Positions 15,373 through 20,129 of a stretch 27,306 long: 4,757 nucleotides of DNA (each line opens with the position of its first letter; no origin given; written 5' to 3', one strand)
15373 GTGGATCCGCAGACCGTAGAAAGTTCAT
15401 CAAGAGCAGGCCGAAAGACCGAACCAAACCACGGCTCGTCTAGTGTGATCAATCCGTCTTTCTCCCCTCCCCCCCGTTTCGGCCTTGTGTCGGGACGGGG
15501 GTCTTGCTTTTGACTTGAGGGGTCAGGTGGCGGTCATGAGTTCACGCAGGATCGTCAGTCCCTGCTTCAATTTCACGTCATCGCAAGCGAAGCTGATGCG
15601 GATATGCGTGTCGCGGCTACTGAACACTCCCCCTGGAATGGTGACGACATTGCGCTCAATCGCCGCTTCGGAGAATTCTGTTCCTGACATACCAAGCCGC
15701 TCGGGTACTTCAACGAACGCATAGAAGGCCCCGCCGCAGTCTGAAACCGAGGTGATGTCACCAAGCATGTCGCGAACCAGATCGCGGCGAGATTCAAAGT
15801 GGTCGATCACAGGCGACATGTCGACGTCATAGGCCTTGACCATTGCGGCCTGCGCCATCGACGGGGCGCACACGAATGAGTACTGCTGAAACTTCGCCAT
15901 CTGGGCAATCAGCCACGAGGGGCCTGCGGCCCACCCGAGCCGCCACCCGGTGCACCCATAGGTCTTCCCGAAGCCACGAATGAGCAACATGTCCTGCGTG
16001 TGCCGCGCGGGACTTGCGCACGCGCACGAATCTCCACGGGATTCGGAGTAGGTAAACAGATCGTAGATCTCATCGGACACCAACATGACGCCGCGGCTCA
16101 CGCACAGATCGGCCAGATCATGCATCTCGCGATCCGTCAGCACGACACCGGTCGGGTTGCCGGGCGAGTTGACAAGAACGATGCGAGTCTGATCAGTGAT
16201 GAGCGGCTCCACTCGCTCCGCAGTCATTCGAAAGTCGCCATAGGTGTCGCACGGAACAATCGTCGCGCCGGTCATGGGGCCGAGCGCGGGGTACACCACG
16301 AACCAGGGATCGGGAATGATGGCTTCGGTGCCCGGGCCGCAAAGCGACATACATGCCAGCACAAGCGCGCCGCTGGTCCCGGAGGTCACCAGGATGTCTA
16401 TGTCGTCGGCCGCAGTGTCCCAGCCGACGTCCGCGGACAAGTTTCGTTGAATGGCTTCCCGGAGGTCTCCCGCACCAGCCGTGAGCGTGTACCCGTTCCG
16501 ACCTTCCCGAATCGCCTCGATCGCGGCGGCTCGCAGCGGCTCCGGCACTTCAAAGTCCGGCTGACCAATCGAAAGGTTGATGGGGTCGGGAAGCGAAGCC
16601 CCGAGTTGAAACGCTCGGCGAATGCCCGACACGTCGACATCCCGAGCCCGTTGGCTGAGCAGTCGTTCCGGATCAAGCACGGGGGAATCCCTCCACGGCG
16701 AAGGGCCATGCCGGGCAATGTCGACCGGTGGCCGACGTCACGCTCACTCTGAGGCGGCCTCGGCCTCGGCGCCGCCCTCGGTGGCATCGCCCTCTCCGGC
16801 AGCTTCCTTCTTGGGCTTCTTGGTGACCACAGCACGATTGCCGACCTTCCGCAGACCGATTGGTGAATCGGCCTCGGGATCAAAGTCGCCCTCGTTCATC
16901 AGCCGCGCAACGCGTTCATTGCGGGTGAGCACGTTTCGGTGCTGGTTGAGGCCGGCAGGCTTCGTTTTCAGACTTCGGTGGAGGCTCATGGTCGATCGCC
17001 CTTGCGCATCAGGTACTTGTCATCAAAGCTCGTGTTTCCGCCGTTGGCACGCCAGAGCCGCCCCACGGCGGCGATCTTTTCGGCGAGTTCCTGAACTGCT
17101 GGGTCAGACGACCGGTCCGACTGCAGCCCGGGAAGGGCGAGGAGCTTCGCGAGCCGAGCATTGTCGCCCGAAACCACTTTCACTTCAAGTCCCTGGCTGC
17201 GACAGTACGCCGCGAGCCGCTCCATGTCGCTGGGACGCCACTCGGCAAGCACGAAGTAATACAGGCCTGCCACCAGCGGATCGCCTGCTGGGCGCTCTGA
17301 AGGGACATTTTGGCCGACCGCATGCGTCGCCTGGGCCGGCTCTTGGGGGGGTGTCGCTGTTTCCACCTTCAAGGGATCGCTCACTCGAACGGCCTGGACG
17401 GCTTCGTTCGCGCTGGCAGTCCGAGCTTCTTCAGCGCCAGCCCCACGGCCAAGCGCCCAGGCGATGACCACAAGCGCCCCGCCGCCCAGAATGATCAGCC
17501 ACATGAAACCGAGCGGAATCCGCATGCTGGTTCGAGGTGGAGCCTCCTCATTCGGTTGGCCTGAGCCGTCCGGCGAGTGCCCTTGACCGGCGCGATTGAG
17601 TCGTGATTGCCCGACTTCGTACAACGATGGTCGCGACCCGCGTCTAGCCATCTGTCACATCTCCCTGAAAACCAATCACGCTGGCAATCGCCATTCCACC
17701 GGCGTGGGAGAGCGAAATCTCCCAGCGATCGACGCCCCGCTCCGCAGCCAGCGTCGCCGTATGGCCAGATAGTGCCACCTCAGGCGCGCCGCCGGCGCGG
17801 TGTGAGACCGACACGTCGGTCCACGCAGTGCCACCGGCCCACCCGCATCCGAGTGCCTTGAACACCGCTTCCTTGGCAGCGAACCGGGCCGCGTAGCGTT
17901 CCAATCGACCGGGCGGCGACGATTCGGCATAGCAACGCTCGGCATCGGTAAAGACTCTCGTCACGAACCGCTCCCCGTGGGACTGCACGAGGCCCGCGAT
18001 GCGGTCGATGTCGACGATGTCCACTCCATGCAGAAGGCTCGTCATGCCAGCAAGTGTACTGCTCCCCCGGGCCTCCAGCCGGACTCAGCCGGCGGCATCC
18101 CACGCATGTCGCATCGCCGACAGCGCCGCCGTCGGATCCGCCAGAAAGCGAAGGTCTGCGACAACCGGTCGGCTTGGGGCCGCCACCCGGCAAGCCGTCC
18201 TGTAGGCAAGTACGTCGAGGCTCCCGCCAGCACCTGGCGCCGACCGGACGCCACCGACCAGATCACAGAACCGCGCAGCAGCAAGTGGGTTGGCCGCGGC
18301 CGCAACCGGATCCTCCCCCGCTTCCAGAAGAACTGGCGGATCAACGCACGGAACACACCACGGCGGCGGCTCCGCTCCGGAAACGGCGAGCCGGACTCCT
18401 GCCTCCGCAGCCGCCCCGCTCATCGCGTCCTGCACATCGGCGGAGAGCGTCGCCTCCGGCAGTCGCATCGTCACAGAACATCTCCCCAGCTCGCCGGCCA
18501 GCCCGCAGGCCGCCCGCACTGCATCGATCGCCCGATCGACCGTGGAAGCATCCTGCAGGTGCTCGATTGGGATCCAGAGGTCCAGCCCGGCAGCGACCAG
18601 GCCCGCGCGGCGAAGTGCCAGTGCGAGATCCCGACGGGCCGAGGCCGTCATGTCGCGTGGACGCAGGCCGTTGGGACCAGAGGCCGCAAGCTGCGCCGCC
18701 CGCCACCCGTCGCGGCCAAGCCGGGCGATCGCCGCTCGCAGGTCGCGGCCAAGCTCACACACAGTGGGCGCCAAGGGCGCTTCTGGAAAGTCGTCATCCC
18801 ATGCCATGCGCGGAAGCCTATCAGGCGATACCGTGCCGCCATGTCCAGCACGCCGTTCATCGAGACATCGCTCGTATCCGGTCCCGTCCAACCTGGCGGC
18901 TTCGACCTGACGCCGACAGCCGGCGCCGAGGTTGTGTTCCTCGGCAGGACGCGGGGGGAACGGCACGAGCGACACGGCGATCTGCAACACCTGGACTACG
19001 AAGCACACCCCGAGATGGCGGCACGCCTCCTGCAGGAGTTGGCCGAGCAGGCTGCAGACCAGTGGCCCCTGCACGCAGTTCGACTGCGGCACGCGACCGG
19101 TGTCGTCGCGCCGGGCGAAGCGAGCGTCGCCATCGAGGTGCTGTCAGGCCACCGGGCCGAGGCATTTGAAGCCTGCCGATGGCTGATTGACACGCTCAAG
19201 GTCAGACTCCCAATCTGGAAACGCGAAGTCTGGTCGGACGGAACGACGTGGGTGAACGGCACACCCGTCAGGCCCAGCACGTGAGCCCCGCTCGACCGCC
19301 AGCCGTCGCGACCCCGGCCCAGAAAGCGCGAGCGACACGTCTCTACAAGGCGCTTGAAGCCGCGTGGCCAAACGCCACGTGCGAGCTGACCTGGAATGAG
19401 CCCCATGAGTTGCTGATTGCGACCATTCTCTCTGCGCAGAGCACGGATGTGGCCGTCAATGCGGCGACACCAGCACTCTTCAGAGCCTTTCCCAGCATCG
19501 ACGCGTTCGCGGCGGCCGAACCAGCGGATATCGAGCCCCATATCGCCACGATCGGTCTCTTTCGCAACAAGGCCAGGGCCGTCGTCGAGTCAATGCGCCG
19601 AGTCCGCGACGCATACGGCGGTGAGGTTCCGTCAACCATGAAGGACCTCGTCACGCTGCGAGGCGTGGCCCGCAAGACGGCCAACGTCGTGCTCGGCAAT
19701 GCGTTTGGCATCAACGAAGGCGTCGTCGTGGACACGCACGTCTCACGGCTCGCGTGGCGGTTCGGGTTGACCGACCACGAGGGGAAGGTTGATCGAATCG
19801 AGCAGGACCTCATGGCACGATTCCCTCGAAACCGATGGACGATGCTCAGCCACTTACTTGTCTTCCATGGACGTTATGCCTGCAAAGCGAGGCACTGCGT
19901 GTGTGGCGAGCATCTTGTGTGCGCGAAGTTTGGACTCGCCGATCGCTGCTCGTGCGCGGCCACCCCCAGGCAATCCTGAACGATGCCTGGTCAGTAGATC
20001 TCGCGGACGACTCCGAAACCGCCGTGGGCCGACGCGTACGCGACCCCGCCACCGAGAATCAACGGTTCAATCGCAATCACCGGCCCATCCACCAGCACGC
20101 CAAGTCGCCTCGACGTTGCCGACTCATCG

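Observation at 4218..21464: Pervasive leaderless gene architecture (TAnnnT-N6/7-ATG)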

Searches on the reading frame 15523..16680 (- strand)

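Call 6: search_protein_families(library=pfam, proteins=[window:15523-16680:-])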
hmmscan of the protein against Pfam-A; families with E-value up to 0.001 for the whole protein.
window:15523-16680:- (385 aa): 3 families
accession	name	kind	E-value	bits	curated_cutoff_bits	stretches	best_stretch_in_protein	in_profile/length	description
PF00155.27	Aminotran_1_2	-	1.7e-52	179.3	19.7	1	32-375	2-358/361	Aminotransferase class I and II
PF00266.25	Aminotran_5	-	8.2e-05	22.2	21.5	1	90-203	58-175/371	Aminotransferase class-V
PF01041.23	DegT_DnrJ_EryC1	-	0.00023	20.9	19.8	1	96-203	43-145/360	DegT/DnrJ/EryC1/StrS aminotransferase family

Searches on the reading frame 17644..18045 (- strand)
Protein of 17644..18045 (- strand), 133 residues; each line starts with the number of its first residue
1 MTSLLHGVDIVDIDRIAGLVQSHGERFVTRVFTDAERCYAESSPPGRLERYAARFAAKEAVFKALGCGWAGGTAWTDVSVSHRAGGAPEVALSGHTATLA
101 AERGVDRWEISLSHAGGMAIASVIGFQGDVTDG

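Call 7: search_protein_families(library=pfam, proteins=[window:17644-18045:-])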
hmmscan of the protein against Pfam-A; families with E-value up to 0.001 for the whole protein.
window:17644-18045:- (133 aa): 1 family
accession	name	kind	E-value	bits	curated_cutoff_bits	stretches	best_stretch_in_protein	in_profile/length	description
PF01648.25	ACPS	-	2.6e-19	69.7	25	1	7-105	3-101/111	4'-phosphopantetheinyl transferase superfamily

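Call 47: find_encoding_contigs(protein=window:17644-18045:-, flank=10000, max_places=4)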
Protein window:17644-18045:- (133 aa): 5 contigs read that carry it; 4 places shown.
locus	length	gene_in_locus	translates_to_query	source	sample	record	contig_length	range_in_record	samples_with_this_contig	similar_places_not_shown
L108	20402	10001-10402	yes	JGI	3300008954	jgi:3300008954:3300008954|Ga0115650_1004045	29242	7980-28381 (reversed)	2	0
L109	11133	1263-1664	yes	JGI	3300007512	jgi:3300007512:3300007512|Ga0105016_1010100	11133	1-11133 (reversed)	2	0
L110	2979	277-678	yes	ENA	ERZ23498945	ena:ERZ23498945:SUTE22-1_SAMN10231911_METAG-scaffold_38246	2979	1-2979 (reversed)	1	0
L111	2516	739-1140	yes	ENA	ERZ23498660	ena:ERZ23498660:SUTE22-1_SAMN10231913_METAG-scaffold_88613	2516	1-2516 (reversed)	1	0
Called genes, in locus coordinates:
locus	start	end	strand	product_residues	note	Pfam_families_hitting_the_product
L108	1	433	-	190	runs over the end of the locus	PF05198:IF3_N, PF00707:IF3_C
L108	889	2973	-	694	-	PF02824:TGS, PF07973:tRNA_SAD, PF00587:tRNA-synt_2b, PF03129:HGTP_anticodon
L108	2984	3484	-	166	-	PF22811:Zn_ribbon_NrdR, PF03477:ATP-cone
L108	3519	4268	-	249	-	PF24481:CT398_CC, PF02591:Zn_ribbon_9 (faint)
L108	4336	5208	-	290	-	PF01148:CTP_transf_1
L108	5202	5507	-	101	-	PF00581:Rhodanese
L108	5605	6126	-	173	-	PF21981:RecX_HTH3 (faint), PF21982:RecX_HTH1 (faint)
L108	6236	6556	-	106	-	PF13181:TPR_8 (faint), PF13424:TPR_12 (faint), PF13428:TPR_14 (faint), PF14561:TPR_20 (faint), PF07719:TPR_2 (faint), PF00515:TPR_1 (faint), PF13432:TPR_16 (weak), PF14559:TPR_19 (weak)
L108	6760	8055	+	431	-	-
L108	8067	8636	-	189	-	PF00730:HhH-GPD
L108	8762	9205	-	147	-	PF02391:MoaE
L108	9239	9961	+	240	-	-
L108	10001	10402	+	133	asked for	PF01648:ACPS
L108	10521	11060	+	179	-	-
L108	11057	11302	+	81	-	-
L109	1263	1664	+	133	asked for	PF01648:ACPS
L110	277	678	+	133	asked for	PF01648:ACPS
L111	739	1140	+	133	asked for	PF01648:ACPS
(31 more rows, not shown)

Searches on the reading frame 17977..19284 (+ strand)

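Call 7: search_protein_families(library=pfam, proteins=[window:18054-19169:+, window:17977-19284:+])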
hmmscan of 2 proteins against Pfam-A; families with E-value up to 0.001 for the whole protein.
window:18054-19169:+ (371 aa): 0 families

window:17977-19284:+ (435 aa): 1 family
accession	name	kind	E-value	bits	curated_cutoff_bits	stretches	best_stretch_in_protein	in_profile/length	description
PF02391.22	MoaE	-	1.5e-28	99.7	23.4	1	312-409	17-113/114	MoaE protein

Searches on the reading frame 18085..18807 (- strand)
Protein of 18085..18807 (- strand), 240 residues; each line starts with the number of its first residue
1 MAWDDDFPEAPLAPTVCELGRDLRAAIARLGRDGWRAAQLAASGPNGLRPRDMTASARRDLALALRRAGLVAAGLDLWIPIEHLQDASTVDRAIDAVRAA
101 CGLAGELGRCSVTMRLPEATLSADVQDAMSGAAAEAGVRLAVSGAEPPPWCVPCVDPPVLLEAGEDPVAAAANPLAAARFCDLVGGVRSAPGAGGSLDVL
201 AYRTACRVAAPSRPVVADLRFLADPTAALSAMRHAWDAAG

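Call 10: search_protein_families(library=pfam, max_evalue=0.01, proteins=[window:18085-18807:-])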
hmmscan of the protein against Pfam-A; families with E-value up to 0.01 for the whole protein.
window:18085-18807:- (240 aa): 1 family
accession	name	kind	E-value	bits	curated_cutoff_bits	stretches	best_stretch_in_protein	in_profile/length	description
PF01261.30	AP_endonuc_2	-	0.0076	16.4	31.1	0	34-128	8-100/249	Xylose isomerase-like TIM barrel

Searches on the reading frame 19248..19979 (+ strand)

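Call 7: search_protein_families(library=pfam, proteins=[window:19248-19979:+])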
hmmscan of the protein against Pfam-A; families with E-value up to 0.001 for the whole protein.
window:19248-19979:+ (243 aa): 2 families
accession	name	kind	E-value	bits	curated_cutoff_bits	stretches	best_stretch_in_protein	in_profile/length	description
PF00730.31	HhH-GPD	-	6.1e-17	62.4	26.2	1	57-193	1-107/108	HhH-GPD superfamily base excision DNA repair protein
PF00633.29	HHH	-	0.00067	19.8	24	0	123-149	2-28/30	Helix-hairpin-helix motif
